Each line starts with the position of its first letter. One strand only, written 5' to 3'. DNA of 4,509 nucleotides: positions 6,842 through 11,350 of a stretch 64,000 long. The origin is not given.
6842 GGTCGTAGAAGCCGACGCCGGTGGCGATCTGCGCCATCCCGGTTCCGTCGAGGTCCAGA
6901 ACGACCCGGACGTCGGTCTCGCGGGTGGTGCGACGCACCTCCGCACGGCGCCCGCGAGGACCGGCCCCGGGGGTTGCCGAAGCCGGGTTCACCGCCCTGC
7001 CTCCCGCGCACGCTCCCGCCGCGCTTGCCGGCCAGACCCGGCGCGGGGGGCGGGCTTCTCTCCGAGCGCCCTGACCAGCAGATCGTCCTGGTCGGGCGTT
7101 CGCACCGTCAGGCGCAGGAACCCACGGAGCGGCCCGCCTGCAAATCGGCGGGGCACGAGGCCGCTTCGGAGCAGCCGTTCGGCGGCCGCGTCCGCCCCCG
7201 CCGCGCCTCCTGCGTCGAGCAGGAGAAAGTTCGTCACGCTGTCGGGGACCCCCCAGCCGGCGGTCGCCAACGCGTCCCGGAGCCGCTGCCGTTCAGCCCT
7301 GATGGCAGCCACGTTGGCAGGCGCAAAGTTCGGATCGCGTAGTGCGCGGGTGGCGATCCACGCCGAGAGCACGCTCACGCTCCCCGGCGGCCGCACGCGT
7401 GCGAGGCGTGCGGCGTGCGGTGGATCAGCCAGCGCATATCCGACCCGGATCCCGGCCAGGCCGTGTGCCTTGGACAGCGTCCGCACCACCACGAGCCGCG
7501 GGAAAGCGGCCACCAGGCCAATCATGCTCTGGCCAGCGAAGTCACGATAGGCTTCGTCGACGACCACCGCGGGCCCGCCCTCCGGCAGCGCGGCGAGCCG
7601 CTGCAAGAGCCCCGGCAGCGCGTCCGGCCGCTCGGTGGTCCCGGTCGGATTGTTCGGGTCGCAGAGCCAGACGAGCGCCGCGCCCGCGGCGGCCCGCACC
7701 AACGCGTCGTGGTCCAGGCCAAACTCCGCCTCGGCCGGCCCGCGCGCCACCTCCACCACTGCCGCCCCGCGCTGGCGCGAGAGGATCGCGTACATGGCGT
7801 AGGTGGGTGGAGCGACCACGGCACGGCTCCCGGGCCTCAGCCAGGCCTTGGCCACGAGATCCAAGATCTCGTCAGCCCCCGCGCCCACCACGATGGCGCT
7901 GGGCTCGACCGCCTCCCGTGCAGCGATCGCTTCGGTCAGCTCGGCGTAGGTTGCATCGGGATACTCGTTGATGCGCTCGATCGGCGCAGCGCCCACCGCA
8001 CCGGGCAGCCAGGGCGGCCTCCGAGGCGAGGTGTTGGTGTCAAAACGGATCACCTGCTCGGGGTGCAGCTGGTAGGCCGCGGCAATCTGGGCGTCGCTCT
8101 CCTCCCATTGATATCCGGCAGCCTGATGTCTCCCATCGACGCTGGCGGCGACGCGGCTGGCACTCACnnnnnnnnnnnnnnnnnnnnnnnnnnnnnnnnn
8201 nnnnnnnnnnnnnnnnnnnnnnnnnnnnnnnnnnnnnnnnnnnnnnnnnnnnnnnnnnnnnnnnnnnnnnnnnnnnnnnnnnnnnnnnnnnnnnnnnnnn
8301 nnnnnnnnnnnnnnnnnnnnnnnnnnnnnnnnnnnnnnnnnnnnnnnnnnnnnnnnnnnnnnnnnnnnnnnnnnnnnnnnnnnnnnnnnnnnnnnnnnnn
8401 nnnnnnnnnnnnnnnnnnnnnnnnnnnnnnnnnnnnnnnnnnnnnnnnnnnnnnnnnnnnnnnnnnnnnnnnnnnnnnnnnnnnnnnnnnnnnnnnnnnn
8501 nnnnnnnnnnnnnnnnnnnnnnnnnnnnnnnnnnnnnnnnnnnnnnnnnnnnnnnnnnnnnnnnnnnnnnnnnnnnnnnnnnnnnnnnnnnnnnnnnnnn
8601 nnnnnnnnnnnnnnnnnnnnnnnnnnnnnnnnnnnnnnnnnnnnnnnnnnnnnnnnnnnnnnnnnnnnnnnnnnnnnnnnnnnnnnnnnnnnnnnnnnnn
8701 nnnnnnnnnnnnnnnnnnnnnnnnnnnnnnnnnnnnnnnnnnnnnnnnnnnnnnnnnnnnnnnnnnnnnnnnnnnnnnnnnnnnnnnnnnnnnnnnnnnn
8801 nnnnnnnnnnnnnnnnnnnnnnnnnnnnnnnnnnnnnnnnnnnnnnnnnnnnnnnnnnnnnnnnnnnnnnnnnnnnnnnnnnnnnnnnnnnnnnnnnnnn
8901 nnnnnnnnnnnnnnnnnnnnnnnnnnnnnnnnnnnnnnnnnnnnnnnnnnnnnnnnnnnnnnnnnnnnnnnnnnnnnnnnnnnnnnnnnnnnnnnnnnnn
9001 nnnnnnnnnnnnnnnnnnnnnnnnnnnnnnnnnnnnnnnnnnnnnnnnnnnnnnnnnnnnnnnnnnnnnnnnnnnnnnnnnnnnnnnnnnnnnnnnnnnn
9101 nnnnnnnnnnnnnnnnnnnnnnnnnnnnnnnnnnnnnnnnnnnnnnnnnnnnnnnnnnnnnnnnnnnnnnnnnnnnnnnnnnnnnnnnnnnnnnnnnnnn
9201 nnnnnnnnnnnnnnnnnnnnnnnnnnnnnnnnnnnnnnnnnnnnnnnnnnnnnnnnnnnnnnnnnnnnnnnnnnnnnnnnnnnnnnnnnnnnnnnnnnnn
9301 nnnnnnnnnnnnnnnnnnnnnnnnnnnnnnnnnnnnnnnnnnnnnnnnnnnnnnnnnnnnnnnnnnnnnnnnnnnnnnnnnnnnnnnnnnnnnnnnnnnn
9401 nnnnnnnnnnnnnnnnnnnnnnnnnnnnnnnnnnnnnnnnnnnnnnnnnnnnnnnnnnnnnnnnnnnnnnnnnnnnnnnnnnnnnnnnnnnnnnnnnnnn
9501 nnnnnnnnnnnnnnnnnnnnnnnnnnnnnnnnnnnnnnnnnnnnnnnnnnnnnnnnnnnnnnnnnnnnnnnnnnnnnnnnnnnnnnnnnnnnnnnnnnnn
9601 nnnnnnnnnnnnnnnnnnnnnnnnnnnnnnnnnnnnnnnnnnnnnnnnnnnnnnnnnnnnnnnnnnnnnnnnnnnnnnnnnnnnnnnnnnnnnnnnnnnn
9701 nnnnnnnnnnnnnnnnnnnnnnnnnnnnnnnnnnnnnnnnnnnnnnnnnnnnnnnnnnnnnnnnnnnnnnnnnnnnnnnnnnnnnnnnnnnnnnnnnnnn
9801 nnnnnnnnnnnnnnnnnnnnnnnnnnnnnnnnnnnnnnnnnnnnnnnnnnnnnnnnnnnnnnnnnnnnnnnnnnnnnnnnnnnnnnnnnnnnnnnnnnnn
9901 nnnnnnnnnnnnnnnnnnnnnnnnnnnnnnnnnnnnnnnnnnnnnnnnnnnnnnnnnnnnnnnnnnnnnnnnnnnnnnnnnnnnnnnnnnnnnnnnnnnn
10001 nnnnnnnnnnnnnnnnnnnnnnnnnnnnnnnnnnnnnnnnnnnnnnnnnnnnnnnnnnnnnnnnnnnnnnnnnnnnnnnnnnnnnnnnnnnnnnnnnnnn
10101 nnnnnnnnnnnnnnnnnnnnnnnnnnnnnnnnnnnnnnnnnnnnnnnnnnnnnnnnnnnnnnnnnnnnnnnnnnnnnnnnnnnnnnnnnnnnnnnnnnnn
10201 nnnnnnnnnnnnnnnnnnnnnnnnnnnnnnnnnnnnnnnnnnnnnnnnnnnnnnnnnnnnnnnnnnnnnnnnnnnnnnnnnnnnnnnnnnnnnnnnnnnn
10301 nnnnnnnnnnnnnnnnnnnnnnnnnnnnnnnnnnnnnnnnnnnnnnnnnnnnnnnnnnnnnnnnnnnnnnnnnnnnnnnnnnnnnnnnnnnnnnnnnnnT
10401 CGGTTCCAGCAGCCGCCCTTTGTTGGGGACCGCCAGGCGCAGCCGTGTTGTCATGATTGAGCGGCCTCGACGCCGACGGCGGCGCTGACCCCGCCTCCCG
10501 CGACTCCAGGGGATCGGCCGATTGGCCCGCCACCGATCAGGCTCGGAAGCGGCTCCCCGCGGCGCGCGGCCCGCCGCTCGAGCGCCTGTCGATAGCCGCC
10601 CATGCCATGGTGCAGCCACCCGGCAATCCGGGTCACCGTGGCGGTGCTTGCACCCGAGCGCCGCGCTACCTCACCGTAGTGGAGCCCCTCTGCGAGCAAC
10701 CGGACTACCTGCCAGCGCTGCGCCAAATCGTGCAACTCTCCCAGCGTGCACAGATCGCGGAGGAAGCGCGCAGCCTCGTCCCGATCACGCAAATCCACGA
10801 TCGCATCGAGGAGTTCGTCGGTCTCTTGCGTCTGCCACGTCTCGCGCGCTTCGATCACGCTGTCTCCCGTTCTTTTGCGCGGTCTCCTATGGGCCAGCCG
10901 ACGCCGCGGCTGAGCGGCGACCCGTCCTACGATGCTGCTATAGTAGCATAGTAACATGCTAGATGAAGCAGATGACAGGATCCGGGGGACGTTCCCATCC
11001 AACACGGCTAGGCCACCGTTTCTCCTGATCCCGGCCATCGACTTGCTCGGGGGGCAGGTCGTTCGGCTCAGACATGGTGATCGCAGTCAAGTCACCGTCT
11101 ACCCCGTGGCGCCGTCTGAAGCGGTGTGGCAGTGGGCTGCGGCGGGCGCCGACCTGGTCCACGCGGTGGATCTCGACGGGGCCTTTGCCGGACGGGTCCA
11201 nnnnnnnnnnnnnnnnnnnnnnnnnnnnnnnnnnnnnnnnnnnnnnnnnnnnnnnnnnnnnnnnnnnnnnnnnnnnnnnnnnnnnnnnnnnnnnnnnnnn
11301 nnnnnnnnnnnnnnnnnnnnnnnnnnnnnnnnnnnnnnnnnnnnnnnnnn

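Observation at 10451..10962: TrpR-like YerC/YecD-family protein as the first gene of the histidine operon, beside a CTAG-containing dyad operator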

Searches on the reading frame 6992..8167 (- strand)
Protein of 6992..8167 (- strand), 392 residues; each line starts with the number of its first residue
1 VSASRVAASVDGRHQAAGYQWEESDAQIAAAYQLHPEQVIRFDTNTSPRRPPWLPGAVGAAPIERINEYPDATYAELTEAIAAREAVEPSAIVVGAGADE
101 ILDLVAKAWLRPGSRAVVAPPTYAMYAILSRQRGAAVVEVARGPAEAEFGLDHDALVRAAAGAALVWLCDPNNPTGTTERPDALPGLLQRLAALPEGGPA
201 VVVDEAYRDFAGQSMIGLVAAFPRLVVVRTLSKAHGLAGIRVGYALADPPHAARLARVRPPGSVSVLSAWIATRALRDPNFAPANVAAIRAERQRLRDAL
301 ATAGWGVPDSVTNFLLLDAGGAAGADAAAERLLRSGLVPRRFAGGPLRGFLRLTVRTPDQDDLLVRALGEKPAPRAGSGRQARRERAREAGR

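Call 3: search_protein_families(library=pfam, proteins=[window:6992-8167:-], max_evalue=0.01)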
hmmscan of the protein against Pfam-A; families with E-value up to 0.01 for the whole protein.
window:6992-8167:- (392 aa): 1 family
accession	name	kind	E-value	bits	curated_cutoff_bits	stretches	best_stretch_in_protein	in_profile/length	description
PF00155.27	Aminotran_1_2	-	3e-48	165.3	19.7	1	64-368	33-361/361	Aminotransferase class I and II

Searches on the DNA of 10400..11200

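Call 20: search_rna_families(source=window, start=10400, end=11200, threshold=evalue, max_evalue=1)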
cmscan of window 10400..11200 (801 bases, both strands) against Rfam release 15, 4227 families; matches with E-value up to 1: 0.
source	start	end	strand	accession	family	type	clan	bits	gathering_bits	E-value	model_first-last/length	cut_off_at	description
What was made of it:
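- On RNA-based his regulation (His T-box, his leader/attenuator): Rfam in E-value mode on 10400-11200 gave no match (call 20).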
